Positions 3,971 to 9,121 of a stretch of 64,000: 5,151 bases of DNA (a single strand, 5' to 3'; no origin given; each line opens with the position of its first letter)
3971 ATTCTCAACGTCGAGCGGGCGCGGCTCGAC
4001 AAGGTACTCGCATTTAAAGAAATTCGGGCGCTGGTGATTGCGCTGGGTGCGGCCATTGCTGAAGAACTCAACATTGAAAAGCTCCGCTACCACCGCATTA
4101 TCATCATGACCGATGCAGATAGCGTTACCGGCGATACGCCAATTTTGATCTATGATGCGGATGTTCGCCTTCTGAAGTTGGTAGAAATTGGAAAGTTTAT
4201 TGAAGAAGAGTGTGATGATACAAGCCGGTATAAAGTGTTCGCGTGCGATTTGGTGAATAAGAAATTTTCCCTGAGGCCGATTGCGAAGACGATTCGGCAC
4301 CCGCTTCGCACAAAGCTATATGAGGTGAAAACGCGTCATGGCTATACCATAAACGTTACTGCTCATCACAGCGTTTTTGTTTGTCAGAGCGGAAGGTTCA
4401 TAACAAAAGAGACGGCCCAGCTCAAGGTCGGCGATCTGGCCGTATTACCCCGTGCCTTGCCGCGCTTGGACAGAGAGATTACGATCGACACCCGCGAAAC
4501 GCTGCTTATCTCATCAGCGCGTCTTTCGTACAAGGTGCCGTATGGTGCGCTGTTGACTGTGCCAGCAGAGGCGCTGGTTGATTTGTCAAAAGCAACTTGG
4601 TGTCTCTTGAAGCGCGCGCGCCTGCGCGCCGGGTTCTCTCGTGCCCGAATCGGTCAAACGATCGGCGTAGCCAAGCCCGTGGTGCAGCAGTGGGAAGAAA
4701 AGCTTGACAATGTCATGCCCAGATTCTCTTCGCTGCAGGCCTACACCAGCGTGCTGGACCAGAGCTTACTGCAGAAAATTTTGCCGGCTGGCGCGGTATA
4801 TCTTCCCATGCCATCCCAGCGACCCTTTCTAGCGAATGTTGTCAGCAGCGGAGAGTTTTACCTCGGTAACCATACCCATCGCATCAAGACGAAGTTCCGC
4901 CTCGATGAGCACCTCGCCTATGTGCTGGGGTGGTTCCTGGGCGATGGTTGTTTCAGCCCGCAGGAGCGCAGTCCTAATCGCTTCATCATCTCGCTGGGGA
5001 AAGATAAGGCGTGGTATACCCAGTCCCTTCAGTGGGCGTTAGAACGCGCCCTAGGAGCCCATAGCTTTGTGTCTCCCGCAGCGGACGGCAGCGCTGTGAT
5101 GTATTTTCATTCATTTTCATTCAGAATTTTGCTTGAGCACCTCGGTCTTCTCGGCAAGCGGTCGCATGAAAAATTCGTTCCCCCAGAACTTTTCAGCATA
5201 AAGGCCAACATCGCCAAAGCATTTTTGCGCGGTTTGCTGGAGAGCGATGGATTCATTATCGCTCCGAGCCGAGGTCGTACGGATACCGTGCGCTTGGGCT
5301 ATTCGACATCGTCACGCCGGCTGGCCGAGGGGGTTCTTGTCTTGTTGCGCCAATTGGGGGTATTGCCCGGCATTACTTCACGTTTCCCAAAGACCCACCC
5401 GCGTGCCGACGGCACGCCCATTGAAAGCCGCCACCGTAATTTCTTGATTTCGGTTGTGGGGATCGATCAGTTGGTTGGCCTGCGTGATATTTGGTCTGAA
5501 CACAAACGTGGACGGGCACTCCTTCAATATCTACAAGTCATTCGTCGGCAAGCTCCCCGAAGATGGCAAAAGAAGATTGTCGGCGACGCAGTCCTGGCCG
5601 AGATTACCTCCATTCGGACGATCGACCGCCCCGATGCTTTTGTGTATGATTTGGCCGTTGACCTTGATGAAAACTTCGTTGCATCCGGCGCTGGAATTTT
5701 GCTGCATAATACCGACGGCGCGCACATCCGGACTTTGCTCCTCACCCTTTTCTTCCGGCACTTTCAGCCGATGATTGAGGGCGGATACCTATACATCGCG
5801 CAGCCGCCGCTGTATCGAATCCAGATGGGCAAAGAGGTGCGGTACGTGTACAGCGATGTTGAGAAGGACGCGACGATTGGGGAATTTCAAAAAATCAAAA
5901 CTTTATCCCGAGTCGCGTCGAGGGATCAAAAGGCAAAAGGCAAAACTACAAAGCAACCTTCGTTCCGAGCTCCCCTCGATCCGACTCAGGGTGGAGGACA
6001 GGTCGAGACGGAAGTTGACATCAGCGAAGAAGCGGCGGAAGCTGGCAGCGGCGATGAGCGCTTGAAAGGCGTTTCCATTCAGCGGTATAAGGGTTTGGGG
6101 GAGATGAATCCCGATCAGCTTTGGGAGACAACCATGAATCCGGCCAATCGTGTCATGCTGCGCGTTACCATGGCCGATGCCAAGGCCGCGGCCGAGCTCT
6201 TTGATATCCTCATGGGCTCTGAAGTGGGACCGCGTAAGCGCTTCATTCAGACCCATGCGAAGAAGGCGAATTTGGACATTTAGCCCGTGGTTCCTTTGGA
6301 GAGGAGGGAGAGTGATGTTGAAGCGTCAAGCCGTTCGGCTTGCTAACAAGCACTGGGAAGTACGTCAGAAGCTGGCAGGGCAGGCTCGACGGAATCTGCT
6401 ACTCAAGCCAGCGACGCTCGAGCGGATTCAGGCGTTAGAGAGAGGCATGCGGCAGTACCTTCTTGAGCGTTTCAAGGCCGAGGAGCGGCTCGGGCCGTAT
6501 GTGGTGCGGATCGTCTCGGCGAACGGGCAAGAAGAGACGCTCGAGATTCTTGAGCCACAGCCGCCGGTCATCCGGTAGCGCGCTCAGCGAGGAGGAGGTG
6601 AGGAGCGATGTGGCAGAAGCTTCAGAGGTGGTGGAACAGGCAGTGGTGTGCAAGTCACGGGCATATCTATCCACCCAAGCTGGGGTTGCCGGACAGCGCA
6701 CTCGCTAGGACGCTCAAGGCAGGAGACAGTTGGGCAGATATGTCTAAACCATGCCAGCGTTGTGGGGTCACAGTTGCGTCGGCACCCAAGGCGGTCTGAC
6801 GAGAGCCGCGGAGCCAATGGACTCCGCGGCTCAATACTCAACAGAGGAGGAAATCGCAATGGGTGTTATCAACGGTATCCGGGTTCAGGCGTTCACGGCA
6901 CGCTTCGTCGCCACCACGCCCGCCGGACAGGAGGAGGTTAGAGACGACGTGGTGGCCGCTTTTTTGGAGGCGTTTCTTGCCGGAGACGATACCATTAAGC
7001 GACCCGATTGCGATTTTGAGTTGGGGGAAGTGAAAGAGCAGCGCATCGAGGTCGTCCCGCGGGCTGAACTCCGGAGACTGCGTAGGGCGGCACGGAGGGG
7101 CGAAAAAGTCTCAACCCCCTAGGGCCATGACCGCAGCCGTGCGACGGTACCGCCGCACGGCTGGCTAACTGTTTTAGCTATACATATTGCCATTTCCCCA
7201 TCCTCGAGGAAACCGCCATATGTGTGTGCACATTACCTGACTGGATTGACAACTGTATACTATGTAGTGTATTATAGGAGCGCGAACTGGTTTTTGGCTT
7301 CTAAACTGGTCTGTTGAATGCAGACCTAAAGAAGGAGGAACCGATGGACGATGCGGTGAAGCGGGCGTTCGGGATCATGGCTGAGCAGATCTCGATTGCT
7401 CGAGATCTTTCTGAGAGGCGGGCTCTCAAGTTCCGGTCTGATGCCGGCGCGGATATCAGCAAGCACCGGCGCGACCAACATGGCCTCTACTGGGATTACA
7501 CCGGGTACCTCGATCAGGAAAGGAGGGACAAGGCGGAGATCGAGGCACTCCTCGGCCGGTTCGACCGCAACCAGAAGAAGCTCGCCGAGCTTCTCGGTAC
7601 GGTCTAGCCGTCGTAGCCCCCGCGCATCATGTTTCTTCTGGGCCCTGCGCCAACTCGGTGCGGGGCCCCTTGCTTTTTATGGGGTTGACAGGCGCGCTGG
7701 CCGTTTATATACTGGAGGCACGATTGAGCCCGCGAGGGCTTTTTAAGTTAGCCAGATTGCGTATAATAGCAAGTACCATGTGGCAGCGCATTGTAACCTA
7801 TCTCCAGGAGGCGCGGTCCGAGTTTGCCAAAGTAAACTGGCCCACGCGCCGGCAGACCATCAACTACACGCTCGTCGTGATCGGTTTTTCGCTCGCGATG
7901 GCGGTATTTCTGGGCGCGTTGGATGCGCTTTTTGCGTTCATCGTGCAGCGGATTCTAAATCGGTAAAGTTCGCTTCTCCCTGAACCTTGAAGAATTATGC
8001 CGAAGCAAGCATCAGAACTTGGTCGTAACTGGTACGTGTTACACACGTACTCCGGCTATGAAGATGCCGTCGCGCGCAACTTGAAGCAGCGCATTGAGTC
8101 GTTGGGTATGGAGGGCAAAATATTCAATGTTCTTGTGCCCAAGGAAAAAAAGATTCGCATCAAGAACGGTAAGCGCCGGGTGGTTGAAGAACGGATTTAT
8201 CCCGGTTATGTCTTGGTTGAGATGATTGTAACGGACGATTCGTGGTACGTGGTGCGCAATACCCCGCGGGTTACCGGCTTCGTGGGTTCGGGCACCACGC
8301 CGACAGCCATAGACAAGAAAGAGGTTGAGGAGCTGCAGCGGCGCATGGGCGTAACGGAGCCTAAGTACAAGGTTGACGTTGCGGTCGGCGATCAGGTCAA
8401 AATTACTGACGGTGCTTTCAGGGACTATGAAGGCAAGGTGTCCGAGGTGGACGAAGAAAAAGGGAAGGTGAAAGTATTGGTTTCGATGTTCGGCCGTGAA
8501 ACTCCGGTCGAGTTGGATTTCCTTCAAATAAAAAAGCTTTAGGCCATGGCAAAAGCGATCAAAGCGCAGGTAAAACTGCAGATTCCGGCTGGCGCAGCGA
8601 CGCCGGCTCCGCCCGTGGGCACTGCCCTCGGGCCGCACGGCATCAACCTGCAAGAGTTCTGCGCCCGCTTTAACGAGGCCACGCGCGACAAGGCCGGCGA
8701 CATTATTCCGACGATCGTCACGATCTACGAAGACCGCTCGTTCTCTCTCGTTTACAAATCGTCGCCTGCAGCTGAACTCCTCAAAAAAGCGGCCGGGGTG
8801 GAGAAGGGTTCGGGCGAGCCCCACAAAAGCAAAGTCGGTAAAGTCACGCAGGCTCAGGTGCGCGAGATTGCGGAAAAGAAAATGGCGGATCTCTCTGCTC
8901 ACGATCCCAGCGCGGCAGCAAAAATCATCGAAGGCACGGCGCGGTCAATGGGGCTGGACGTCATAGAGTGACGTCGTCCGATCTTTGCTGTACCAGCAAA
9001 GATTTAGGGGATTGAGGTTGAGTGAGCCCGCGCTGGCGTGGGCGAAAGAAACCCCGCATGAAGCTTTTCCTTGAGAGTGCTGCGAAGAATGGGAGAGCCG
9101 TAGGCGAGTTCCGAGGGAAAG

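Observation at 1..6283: gyrB carrying at least three inteins with three different endonuclease solutions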

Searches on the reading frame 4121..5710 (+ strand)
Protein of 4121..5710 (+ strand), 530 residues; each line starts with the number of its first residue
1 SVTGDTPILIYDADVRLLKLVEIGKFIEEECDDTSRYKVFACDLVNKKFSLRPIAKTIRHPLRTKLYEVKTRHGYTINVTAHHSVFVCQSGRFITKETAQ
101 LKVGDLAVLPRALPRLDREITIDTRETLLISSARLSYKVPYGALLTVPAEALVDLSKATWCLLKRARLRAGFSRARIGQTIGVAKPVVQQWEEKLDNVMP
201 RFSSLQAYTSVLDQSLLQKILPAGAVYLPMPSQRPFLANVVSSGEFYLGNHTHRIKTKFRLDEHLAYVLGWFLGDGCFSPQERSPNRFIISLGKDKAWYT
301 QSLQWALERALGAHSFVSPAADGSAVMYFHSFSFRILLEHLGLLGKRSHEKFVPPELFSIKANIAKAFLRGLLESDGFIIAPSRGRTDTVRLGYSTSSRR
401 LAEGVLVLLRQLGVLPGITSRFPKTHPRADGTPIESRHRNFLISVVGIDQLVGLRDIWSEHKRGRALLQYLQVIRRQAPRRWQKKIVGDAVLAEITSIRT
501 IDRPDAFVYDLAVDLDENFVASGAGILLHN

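Call 7: search_protein_families(library=pfam, proteins=[window:4121-5710:+], max_evalue=1)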
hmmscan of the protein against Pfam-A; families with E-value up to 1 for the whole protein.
window:4121-5710:+ (530 aa): 3 families
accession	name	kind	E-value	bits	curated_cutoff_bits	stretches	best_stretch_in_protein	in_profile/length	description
PF14890.11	Intein_splicing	-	3e-18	66.5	35.8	1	21-530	10-155/155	Intein splicing domain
PF14528.11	LAGLIDADG_3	-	4.2e-11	43.4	22.5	1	366-424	4-56/82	LAGLIDADG-like domain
PF01381.28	HTH_3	-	0.021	15.3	23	1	163-215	1-51/55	Helix-turn-helix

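Call 30: find_homologous_proteins(query=window:4121-5710:+, max_evalue=0.00001)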
Query window:4121-5710:+ (530 aa): 11 proteins with E <= 0.00001 among 8000 candidates.
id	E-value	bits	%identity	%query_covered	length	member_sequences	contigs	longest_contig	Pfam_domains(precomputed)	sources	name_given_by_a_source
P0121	1.8e-155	537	47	100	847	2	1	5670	PF00986.27,PF14528.12,PF01751.29,PF14890.12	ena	-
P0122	4.4e-146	506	47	100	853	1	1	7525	PF00986.27,PF14528.12,PF01751.29,PF00204.32,PF14890.12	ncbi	ncbi:MAG: LAGLIDADG family homing endonuclease, partial [Candidatus Paceibacterota bacterium]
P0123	1.0e-100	356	37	95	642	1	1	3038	PF00986.27,PF14528.12,PF14890.12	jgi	jgi:DNA gyrase subunit B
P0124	2.3e-100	355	36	100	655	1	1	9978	PF00986.27,PF14528.12,PF14890.12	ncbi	-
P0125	2.2e-93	332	51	61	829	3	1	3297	PF02518.32,PF01751.29,PF00204.32,PF14890.12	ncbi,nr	ncbi:DNA gyrase subunit B, partial [Patescibacteria group bacterium]|nr:DNA gyrase subunit B [Patesc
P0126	2.6e-84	302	43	55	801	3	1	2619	PF01751.29,PF14890.12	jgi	-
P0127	4.4e-73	265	36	80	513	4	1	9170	PF00986.27,PF14528.12,PF14890.12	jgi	jgi:DNA gyrase subunit B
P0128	3.4e-8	51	33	33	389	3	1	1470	PF03796.22,PF14528.12,PF14890.12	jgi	jgi:replicative DNA helicase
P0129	2.6e-7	48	41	15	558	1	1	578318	PF03796.22,PF14528.12,PF13481.13,PF14890.12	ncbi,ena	-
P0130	4.6e-7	47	36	22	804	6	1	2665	PF03796.22,PF14528.12,PF13481.13,PF14890.12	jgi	-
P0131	8.2e-7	46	33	28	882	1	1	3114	PF03796.22,PF14528.12,PF00772.27,PF13481.13,PF14890.12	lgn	-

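Call 43: search_solved_structures(query=window:4121-5710:+, max_evalue=0.01)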
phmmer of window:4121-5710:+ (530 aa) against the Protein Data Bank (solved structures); distinct sequences matched with E-value up to 0.01: 9.
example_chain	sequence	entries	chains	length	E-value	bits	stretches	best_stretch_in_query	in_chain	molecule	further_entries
2cw7_A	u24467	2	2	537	3.2e-15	58.9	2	38-130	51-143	Endonuclease PI-PkoII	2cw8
5o9i_A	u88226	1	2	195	3.3e-13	52.3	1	38-119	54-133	Transcription initiation factor IIB,Transcription initiation factor IIB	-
5o9j_A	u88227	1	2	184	8.9e-12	47.6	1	45-114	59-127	Transcription initiation factor IIB,Transcription initiation factor IIB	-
2lcj_A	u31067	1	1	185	5.2e-05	25.3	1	36-109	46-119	Pab polC intein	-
6rpq_A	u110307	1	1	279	5.6e-05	25.1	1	61-112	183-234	Ubiquitin-like protein SMT3,1108aa long hypothetical cell division control protein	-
2lqm_A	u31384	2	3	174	0.00015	23.7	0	58-111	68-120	Pho radA intein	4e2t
4e2u_A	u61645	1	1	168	0.00047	22.1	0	57-108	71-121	Pho radA intein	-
7qsu_A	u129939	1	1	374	0.0043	18.9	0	252-415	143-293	V-ATPase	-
7qss_A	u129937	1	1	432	0.0095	17.8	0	252-415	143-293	V-type ATP synthase alpha chain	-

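Call 52: predict_structure(alignment_id=A2)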
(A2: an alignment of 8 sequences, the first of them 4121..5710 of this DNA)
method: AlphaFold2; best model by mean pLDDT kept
length: 530 residues; sequences in the alignment: 8
mean_pLDDT: 84.5   pTM: 0.85
mean pLDDT of the five models: 84.5, 83.2, 80.7, 79.1, 72.7
residues with pLDDT >= 90: 230; 70-90: 229; 50-70: 66; < 50: 5
segments of 3 or more residues with pLDDT < 50: none
pLDDT, mean of each block of 10 residues (from residue 1): 78 92 81 82 88 63 75 88 85 89 94 94 87 80 79 89 92 91 89 82 91 84 81 56 74 85 98 92 86 84 95 89 87 94 92 96 98 92 62 92 96 93 69 73 89 93 89 67 81 93 64 64 83
secondary structure, 60 per line:
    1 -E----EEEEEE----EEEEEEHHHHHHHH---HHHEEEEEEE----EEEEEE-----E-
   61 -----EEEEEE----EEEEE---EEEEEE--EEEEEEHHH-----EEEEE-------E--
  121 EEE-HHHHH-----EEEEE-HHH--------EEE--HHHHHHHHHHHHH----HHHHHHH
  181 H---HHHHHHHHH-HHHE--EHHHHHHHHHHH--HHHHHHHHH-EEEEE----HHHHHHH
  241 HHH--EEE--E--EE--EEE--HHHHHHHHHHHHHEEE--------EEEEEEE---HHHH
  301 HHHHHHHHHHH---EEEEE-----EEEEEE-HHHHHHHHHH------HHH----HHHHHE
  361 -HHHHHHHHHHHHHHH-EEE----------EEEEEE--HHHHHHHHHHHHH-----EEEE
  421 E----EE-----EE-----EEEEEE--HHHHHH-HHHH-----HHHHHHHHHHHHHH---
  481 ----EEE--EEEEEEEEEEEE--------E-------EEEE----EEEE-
elements in order: E7-12 E17-22 H23-30 E37-43 E48-53 E66-71 E76-80 E84-89 E92-97 E106-110 E121-123 H125-129 E135-139 E152-154 H157-169 H174-181 H185-193 H202-212 H215-223 E225-229 H234-243 E246-248 E258-260 H263-275 E276-278 E287-293 H297-311 E315-319 E325-330 H332-341 H355-359 H362-376 E378-380 E391-396 H399-411 E417-421 E440-445 H448-453 H455-458 H464-477 E485-487 E490-501 E518-521 E526-529

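Call 60: fold_search(model_id=the predicted structure, library=pdb)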
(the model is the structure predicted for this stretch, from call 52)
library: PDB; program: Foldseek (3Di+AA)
matches with E <= 10: 960; with E <= 0.001: 52
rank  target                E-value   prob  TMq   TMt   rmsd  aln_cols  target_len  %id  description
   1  2cw7                  2.2e-24  1.00  0.60  0.59  13.9       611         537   17  Crystal structure of intein homing endonuclease II (released 2006-04-18)
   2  7qss                  2.0e-17  1.00  0.55  0.66   8.5       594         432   14  Crystal structure of homing endonuclease-associated TliVMA intein (C1A) (released 2022-03-30)
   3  7qsu                  2.4e-17  1.00  0.54  0.76   6.3       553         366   15  Crystal structure of homing endonuclease-associated TliVMA intein (C1A, d333-339) (released 2022-03-30)
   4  7qst                  4.9e-14  1.00  0.48  0.68   8.7       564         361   14  Crystal structure of homing endonuclease-associated PhoVMA intein (C1A) (released 2022-03-30)
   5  1dq3                  1.2e-13  1.00  0.50  0.57   8.5       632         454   13  CRYSTAL STRUCTURE OF AN ARCHAEAL INTEIN-ENCODED HOMING ENDONUCLEASE PI-PFUI (released 2000-07-05)
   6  1jva_B                3.3e-11  1.00  0.40  0.47  29.7       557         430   12  CRYSTAL STRUCTURE OF THE VMA1-DERIVED ENDONUCLEASE BEARING THE N AND C EXTEIN PROPEPTIDES (released 2002-08-29)
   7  1vde_B                8.7e-11  1.00  0.41  0.49  29.1       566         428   14  PI-SCEI, A HOMING ENDONUCLEASE WITH PROTEIN SPLICING ACTIVITY (released 1998-04-08)
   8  1vde_A                9.7e-11  1.00  0.41  0.48  29.1       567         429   14  PI-SCEI, A HOMING ENDONUCLEASE WITH PROTEIN SPLICING ACTIVITY (released 1998-04-08)
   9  1ef0_A                1.7e-10  1.00  0.41  0.49  28.8       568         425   12  CRYSTAL STRUCTURE OF PI-SCEI MINIPRECURSOR (released 2000-06-07)
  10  1lws_A                2.3e-10  1.00  0.40  0.48  26.9       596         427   13  Crystal structure of the intein homing endonuclease PI-SceI bound to its recognition sequence (released 2002-09-27)
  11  1um2_B                3.4e-10  1.00  0.40  0.49  30.0       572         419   12  Crystal Structure of the Vma1-Derived Endonuclease with the Ligated Extein Segment (released 2004-09-22)
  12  1jva_A                4.3e-10  1.00  0.39  0.46  29.9       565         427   12  CRYSTAL STRUCTURE OF THE VMA1-DERIVED ENDONUCLEASE BEARING THE N AND C EXTEIN PROPEPTIDES (released 2002-08-29)
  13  1lwt_A                1.7e-09  1.00  0.41  0.47  30.5       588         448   13  Crystal structure of the intein homing endonuclease PI-SceI bound to its substrate DNA (Ca2+ free) (released 2002-09-27)
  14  1um2_A                2.3e-09  1.00  0.40  0.49  30.1       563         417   14  Crystal Structure of the Vma1-Derived Endonuclease with the Ligated Extein Segment (released 2004-09-22)
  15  1dfa                  1.3e-08  1.00  0.37  0.46  26.2       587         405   12  CRYSTAL STRUCTURE OF PI-SCEI IN C2 SPACE GROUP (released 1999-12-08)
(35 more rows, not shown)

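Call 66: find_related_loci(query=A4, collection=metagenome_contigs, flank=8000)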
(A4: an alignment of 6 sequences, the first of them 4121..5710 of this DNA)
Query A4 (530 aa) in metagenome_contigs; peptide patterns used: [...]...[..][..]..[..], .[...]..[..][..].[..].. (x = any residue, [..] = any of these).
491 stretches matched a pattern; 136 encode a relative of the query (tblastn E <= 1e-3); the best 80 are kept; 80 distinct loci.
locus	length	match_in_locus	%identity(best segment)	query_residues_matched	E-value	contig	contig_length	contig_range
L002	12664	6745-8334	50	1-530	2e-171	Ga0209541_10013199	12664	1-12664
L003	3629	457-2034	47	1-530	1e-170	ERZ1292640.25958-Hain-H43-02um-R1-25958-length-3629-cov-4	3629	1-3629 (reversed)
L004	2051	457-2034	47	1-530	1e-176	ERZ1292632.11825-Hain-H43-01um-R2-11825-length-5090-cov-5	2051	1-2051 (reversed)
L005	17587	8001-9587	47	1-530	9e-161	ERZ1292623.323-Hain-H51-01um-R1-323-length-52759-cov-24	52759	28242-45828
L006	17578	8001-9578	47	1-530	5e-156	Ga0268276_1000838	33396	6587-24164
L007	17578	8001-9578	46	1-530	2e-155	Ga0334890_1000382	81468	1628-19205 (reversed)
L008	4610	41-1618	46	1-530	9e-159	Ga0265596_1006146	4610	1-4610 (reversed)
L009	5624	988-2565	45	1-530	1e-156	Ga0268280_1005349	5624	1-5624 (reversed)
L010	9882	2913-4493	44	1-530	2e-154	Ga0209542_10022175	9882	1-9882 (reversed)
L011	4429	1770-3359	44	1-530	1e-154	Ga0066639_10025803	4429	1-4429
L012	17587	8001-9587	45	1-530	4e-149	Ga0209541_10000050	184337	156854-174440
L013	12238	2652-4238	45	1-530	3e-149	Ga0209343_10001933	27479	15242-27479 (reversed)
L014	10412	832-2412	45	1-530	3e-146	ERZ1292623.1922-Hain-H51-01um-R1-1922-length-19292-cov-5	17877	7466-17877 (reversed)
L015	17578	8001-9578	45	1-530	3e-146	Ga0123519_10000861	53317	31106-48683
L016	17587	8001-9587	46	1-530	1e-143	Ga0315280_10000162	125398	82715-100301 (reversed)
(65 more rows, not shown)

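Call 73: search_protein_families(library=phrogs, proteins=[window:4121-5710:+], max_evalue=0.01)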
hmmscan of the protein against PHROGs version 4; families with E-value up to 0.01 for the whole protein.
window:4121-5710:+ (530 aa): 2 families
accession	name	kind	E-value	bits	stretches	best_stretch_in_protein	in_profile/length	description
phrog_4645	-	DNA, RNA and nucleotide metabolism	8.5e-07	29.4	0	338-383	181-224/308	endonuclease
phrog_30356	-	DNA, RNA and nucleotide metabolism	0.0097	15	0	263-414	486-630/823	helicase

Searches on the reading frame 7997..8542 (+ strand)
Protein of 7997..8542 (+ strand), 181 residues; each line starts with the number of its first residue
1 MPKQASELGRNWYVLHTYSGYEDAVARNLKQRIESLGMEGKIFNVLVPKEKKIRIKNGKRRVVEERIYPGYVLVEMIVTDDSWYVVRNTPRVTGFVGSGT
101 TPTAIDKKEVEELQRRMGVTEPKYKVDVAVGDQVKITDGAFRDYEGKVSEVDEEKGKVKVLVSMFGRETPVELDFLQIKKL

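Call 16: find_encoding_contigs(protein=window:7997-8542:+, flank=10000, max_places=4)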
Protein window:7997-8542:+ (181 aa): no gene with exactly this product is on record in the collection.

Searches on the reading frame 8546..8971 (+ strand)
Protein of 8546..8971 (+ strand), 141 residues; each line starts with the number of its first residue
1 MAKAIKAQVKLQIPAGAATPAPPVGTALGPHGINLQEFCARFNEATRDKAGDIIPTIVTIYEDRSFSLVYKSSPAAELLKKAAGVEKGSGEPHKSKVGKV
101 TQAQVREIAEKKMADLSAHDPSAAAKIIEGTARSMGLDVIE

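Call 17: find_encoding_contigs(protein=window:8546-8971:+, flank=10000, max_places=4)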
Protein window:8546-8971:+ (141 aa): no gene with exactly this product is on record in the collection.
